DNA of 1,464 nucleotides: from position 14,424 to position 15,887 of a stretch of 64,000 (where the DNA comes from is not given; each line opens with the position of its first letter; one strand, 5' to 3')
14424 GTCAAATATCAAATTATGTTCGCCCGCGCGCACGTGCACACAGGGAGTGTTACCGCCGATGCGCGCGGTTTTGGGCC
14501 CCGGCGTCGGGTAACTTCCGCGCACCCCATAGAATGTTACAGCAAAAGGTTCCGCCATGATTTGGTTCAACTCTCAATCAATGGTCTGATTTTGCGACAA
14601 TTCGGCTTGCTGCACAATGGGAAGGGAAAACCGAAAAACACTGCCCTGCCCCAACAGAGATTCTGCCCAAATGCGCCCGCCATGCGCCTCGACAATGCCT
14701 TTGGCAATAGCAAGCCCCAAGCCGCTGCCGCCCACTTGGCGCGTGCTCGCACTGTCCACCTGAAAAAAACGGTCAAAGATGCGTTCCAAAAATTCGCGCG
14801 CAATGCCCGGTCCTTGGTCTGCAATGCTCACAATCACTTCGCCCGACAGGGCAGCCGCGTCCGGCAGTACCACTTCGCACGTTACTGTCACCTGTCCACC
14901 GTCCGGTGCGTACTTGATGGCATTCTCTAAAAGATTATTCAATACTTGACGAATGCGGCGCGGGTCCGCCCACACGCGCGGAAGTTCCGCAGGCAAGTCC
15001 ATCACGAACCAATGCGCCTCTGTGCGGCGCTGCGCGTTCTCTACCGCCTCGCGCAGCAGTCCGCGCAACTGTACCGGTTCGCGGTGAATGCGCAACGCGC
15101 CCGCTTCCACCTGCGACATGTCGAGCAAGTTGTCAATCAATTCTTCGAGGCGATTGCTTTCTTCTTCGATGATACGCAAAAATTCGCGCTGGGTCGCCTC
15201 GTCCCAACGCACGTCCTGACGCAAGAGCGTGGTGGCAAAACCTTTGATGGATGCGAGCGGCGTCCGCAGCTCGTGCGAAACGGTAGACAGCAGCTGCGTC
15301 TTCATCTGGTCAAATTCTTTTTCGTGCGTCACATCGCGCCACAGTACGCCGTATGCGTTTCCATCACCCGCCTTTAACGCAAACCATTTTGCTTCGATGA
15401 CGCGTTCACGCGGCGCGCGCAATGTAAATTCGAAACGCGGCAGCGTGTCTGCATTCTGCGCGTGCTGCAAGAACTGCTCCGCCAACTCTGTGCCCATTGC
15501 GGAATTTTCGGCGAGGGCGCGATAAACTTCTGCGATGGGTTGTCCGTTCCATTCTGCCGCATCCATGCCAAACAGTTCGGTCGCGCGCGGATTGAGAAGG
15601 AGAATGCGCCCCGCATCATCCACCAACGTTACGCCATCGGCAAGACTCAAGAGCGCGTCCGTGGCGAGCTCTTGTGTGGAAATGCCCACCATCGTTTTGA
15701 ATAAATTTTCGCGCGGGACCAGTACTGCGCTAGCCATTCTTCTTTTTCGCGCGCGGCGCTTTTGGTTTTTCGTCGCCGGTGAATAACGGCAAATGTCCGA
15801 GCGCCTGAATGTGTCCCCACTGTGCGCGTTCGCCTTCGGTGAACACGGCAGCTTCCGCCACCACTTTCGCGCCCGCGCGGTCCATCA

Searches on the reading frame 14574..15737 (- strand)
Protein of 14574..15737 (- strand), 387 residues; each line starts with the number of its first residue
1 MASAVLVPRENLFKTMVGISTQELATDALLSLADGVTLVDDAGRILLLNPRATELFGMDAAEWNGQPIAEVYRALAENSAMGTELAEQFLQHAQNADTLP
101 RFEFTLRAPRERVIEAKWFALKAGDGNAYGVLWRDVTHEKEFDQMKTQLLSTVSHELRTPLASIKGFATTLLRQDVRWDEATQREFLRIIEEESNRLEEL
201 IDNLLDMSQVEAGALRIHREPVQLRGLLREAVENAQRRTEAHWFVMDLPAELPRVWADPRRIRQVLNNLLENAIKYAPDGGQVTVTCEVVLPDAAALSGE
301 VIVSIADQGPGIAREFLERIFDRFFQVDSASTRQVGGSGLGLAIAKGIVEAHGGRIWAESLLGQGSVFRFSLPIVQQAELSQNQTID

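Call 4: search_protein_families(library=pfam, proteins=[window:14574-15737:-], max_evalue=0.01)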
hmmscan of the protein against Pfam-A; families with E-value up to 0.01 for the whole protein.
window:14574-15737:- (387 aa): 7 families
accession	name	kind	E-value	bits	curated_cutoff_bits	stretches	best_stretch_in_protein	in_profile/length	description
PF02518.31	HATPase_c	-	2.1e-33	115.5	26.4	1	258-374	2-109/111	Histidine kinase-, DNA gyrase B-, and HSP90-like ATPase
PF00512.31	HisKA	-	7.8e-20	71.1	26.9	1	145-213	1-66/66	His Kinase A (phospho-acceptor) domain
PF08448.16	PAS_4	-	1.8e-10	41.5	23.1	1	31-140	3-109/110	PAS fold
PF00989.32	PAS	-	9.4e-10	38.9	22.6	1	31-126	9-99/113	PAS fold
PF12860.13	PAS_7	-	1.6e-08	35.1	27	1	31-141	3-112/115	PAS fold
PF13426.13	PAS_9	-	4.7e-07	30.5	27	1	34-137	2-102/103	PAS domain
PF13188.13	PAS_8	-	0.00013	22.1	21.8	1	31-70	9-48/65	PAS domain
